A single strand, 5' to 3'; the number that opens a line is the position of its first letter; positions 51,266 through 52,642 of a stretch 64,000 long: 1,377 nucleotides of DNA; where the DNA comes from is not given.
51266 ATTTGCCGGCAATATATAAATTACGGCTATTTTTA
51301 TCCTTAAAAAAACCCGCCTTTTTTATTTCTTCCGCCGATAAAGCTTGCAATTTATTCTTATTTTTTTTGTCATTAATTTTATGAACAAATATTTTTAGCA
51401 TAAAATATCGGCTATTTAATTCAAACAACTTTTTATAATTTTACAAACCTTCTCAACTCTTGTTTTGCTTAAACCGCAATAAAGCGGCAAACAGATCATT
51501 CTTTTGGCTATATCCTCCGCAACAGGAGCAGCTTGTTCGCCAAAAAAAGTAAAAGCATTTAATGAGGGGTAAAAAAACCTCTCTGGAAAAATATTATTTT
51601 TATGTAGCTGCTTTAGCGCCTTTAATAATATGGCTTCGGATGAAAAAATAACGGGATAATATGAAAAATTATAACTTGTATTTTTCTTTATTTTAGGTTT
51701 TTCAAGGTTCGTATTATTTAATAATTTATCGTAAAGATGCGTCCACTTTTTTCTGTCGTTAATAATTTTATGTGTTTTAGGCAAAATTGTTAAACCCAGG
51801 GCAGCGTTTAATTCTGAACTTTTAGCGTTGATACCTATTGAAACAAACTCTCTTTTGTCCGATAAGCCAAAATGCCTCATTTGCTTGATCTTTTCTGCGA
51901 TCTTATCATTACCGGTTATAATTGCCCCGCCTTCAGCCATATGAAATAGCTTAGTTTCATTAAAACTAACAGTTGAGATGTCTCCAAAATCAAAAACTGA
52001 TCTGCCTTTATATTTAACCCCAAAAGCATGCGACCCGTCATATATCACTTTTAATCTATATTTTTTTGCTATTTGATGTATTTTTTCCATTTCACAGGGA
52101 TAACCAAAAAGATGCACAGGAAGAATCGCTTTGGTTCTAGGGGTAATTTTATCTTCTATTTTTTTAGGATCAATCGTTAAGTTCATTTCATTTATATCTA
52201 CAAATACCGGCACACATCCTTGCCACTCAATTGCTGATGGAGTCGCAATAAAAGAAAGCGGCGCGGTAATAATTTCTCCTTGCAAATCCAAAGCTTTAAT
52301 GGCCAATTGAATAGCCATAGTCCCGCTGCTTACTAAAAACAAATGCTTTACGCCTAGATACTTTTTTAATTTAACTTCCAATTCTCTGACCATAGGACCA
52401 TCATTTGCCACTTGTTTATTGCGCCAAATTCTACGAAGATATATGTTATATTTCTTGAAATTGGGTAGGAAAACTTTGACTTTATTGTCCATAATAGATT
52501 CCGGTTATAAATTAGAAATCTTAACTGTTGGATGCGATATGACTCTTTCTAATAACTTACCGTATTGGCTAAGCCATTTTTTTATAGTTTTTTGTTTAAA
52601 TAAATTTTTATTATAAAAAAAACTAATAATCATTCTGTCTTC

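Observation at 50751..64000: Hybrid AT-less PKS/NRPS cluster with PPTase and sugar aminotransferase in an otherwise CPR-like minimal genome context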

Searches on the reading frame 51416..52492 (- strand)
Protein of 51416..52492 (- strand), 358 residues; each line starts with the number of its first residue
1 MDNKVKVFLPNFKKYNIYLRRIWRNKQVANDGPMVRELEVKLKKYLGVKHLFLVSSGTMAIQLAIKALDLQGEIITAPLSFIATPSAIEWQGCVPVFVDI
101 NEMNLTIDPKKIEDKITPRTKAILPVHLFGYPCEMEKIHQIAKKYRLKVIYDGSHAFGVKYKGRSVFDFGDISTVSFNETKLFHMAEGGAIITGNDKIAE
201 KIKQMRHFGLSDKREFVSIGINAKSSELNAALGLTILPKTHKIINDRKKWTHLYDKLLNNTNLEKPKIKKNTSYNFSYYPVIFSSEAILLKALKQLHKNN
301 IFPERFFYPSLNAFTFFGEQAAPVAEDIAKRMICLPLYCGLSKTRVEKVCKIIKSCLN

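Call 5: search_protein_families(library=pfam, proteins=[window:51416-52492:-], max_evalue=0.001)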
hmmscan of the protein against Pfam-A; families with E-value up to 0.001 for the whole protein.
window:51416-52492:- (358 aa): 3 families
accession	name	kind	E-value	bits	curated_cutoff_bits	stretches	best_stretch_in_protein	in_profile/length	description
PF01041.23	DegT_DnrJ_EryC1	-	2.6e-87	293.8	19.8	1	18-353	10-359/360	DegT/DnrJ/EryC1/StrS aminotransferase family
PF01212.27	Beta_elim_lyase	-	8.7e-09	35.5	27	1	28-209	27-227/288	Beta-eliminating lyase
PF01053.26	Cys_Met_Meta_PP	-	0.00013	21.2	27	1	33-203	52-223/381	Cys/Met metabolism PLP-dependent enzyme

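Call 14: find_encoding_contigs(protein=window:51416-52492:-, flank=10000, max_places=8)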
Protein window:51416-52492:- (358 aa): 5 contigs read that carry it; 2 places shown.
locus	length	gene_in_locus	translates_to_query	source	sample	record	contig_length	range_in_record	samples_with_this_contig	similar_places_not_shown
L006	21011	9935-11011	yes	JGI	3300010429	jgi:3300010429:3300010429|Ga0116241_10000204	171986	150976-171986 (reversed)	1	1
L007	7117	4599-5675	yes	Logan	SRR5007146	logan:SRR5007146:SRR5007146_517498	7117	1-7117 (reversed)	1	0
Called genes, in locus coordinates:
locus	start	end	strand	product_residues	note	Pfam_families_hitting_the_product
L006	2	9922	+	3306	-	?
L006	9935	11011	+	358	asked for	PF01041:DegT_DnrJ_EryC1, PF01212:Beta_elim_lyase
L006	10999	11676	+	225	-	PF22624:AASDHPPT_N, PF01648:ACPS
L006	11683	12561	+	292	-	PF04055:Radical_SAM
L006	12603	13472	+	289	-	PF04055:Radical_SAM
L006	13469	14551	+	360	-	PF13439:Glyco_transf_4 (weak), PF00534:Glycos_transf_1, PF13692:Glyco_trans_1_4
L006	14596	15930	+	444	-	PF04055:Radical_SAM, PF13353:Fer4_12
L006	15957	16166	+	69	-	-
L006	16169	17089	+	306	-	PF04055:Radical_SAM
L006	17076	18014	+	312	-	PF04467:DUF483 (weak)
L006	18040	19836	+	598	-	PF13231:PMT_2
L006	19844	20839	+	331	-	PF04055:Radical_SAM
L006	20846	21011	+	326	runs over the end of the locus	PF04055:Radical_SAM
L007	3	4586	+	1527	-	?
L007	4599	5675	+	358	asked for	PF01041:DegT_DnrJ_EryC1, PF01212:Beta_elim_lyase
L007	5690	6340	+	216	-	PF22624:AASDHPPT_N, PF01648:ACPS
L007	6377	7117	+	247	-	?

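Call 16: search_protein_families(library=pfam, proteins=[L006:2-9922:+], max_evalue=0.00001)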
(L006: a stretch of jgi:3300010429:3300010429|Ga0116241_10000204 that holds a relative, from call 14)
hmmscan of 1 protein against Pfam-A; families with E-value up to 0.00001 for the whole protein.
L006:2-9922:+ (3306 aa): 20 families
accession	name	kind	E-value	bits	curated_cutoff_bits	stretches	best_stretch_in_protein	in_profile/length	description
PF08659.16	KR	-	9.9e-88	293.2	22.6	2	644-819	1-179/180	KR domain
PF00668.25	Condensation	-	8.4e-84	282.3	30.6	1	2874-3305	3-443/456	Condensation domain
PF00109.32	ketoacyl-synt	-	1.8e-61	208.4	20.8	1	1282-1532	2-252/252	Beta-ketoacyl synthase, N-terminal domain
PF00698.26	Acyl_transf_1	-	2e-44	152.8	32.7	1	58-372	1-300/319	Acyl transferase domain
PF02801.28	Ketoacyl-synt_C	-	9.8e-41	138.9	20.8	1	1540-1656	1-118/119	Beta-ketoacyl synthase, C-terminal domain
PF22621.2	CurL-like_PKS_C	-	8.3e-37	125.4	27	2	1722-1784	1-62/64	CurL-like, PKS C-terminal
PF00106.31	adh_short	-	8.4e-28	97.6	26.6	2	2143-2293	4-152/195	short chain dehydrogenase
PF00550.31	PP-binding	-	9.8e-28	96.7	20.8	2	1197-1260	2-67/67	Phosphopantetheine attachment site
PF22336.2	RhiE-like_linker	-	5.5e-27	94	27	2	1725-1784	1-58/67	RhiE-like, KS-MAT linker domain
PF21394.3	Beta-ketacyl_N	-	4.4e-26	91.9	26.9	2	454-607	4-162/170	Beta-ketoacyl synthase-like, N-terminal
PF16197.11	KAsynt_C_assoc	-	7.1e-23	81.6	33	1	1659-1770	1-107/111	Ketoacyl-synthetase C-terminal extension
PF13561.12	adh_short_C2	-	2.7e-21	76.7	27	2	2151-2292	8-145/236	Enoyl-(Acyl carrier protein) reductase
PF21089.3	PKS_DH_N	-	7.5e-17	61.6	27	1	853-956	1-103/103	Polyketide synthase dehydratase domain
PF08242.18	Methyltransf_12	-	6.3e-16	59.3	30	1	2572-2675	1-98/98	Methyltransferase domain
PF14765.12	PS-DH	-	5.1e-13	49.3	23.7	1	1006-1131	31-163/166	Polyketide synthase dehydratase N-terminal domain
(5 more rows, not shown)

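Call 37: find_homologous_proteins(query=L006:2-3844:+, max_evalue=1e-100)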
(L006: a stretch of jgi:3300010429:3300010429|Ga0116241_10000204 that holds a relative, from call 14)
Query L006:2-3844:+ (1281 aa): 4623 proteins with E <= 1e-100 among 8000 candidates; the best 120 are listed.
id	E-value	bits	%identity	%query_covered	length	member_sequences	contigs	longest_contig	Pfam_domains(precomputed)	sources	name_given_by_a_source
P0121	0.0e+0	2832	100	99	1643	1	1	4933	PF08659.17,PF00109.33,PF21394.4,PF21089.4,PF00550.32,PF13561.13,PF14765.13,PF00106.32,PF02801.29,PF01370.28,PF00698.27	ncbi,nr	ncbi:MAG TPA: SDR family NAD(P)-dependent oxidoreductase, partial [Candidatus Portnoybacteria bacter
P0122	1.8e-250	853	38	90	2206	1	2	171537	PF08659.17,PF22336.3,PF00109.33,PF21394.4,PF21089.4,PF22621.3,PF00550.32,PF13561.13,PF16197.12,PF00698.27,PF00107.33,PF14765.13,PF00106.32,PF02801.29,PF13602.13,PF08240.18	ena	-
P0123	1.2e-245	837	37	88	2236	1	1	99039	PF08659.17,PF22336.3,PF00109.33,PF21394.4,PF21089.4,PF22621.3,PF00550.32,PF13561.13,PF16197.12,PF00698.27,PF00107.33,PF14765.13,PF00106.32,PF02801.29,PF13602.13,PF08240.18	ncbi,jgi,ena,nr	ncbi:MAG: SDR family NAD(P)-dependent oxidoreductase [Gloeocapsa sp. UFS-A4-WI-NPMV-4B04]|jgi:acyl t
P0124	6.3e-244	831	36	88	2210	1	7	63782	PF08659.17,PF22336.3,PF00109.33,PF21394.4,PF21089.4,PF22621.3,PF00550.32,PF13561.13,PF16197.12,PF00698.27,PF00107.33,PF14765.13,PF00106.32,PF02801.29,PF13602.13,PF08240.18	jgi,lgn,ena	jgi:acyl transferase domain-containing protein/acyl carrier protein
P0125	2.2e-241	823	36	89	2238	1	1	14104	PF08659.17,PF22336.3,PF00109.33,PF21394.4,PF21089.4,PF22621.3,PF00550.32,PF13561.13,PF16197.12,PF00698.27,PF00107.33,PF14765.13,PF00106.32,PF02801.29,PF13602.13,PF08240.18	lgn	-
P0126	5.1e-239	815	37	88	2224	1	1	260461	PF08659.17,PF22336.3,PF00109.33,PF21394.4,PF21089.4,PF22621.3,PF00550.32,PF13561.13,PF16197.12,PF00698.27,PF00107.33,PF14765.13,PF00106.32,PF02801.29,PF13602.13,PF08240.18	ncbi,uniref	ncbi:SDR family NAD(P)-dependent oxidoreductase [Scytonema sp. NUACC26]|uniref:SDR family NAD(P)-dep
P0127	5.4e-238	811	36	88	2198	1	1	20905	PF08659.17,PF22336.3,PF00109.33,PF21394.4,PF21089.4,PF22621.3,PF00550.32,PF13561.13,PF16197.12,PF00698.27,PF00107.33,PF14765.13,PF00106.32,PF02801.29,PF13602.13,PF08240.18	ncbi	ncbi:MAG: SDR family NAD(P)-dependent oxidoreductase [Nostoc sp.]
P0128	2.6e-237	809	35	88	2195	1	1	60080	PF08659.17,PF22336.3,PF00109.33,PF21394.4,PF21089.4,PF22621.3,PF00550.32,PF13561.13,PF16197.12,PF00698.27,PF00107.33,PF14765.13,PF00106.32,PF02801.29,PF13602.13,PF08240.18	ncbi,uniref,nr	ncbi:SDR family NAD(P)-dependent oxidoreductase [Nostoc sp. DedQUE07]|uniref:SDR family NAD(P)-depen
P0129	1.2e-236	807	36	88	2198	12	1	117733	PF08659.17,PF22336.3,PF00109.33,PF21394.4,PF21089.4,PF22621.3,PF00550.32,PF13561.13,PF16197.12,PF00698.27,PF00107.33,PF14765.13,PF00106.32,PF02801.29,PF13602.13,PF08240.18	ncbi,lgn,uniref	ncbi:SDR family NAD(P)-dependent oxidoreductase [Nostoc sp.]|uniref:SDR family NAD(P)-dependent oxid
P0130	7.0e-233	794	35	88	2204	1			PF08659.17,PF22336.3,PF00109.33,PF21394.4,PF21089.4,PF22621.3,PF00550.32,PF13561.13,PF16197.12,PF00698.27,PF00107.33,PF14765.13,PF00106.32,PF02801.29,PF13602.13,PF08240.18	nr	nr:SDR family NAD(P)-dependent oxidoreductase [Nostoc sp. CmiSLP01] MDZ8283300.1 SDR family NAD(P)-d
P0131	7.3e-233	794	35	99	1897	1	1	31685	PF08659.17,PF22336.3,PF00109.33,PF21394.4,PF21089.4,PF22621.3,PF00550.32,PF13561.13,PF16197.12,PF00698.27,PF14765.13,PF00106.32,PF02801.29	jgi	jgi:acyl transferase domain-containing protein/acyl carrier protein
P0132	9.5e-233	794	35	99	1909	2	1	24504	PF08659.17,PF22336.3,PF00109.33,PF21394.4,PF21089.4,PF22621.3,PF00550.32,PF13561.13,PF00108.30,PF16197.12,PF00698.27,PF14765.13,PF00106.32,PF02801.29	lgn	-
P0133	1.5e-232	793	35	88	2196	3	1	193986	PF08659.17,PF22336.3,PF00109.33,PF21394.4,PF21089.4,PF22621.3,PF00550.32,PF13561.13,PF16197.12,PF00698.27,PF00107.33,PF14765.13,PF00106.32,PF02801.29,PF13602.13,PF08240.18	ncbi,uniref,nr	ncbi:MAG: SDR family NAD(P)-dependent oxidoreductase [Nostoc sp. DedQUE05]|uniref:SDR family NAD(P)-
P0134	2.1e-230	786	35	88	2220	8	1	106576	PF08659.17,PF22336.3,PF00109.33,PF21394.4,PF21089.4,PF22621.3,PF00550.32,PF13561.13,PF16197.12,PF00698.27,PF00107.33,PF14765.13,PF00106.32,PF02801.29,PF13602.13,PF08240.18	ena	-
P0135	5.5e-230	785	35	99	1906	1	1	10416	PF08659.17,PF22336.3,PF00109.33,PF21394.4,PF21089.4,PF22621.3,PF00550.32,PF13561.13,PF16197.12,PF00698.27,PF14765.13,PF00106.32,PF02801.29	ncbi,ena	-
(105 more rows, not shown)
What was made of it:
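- On trans-AT (AT-less) PKS: An AT domain (Acyl_transf_1, 2e-44) follows the same KS linker in L006/P0121, which come from the same organism (calls 16, 37).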
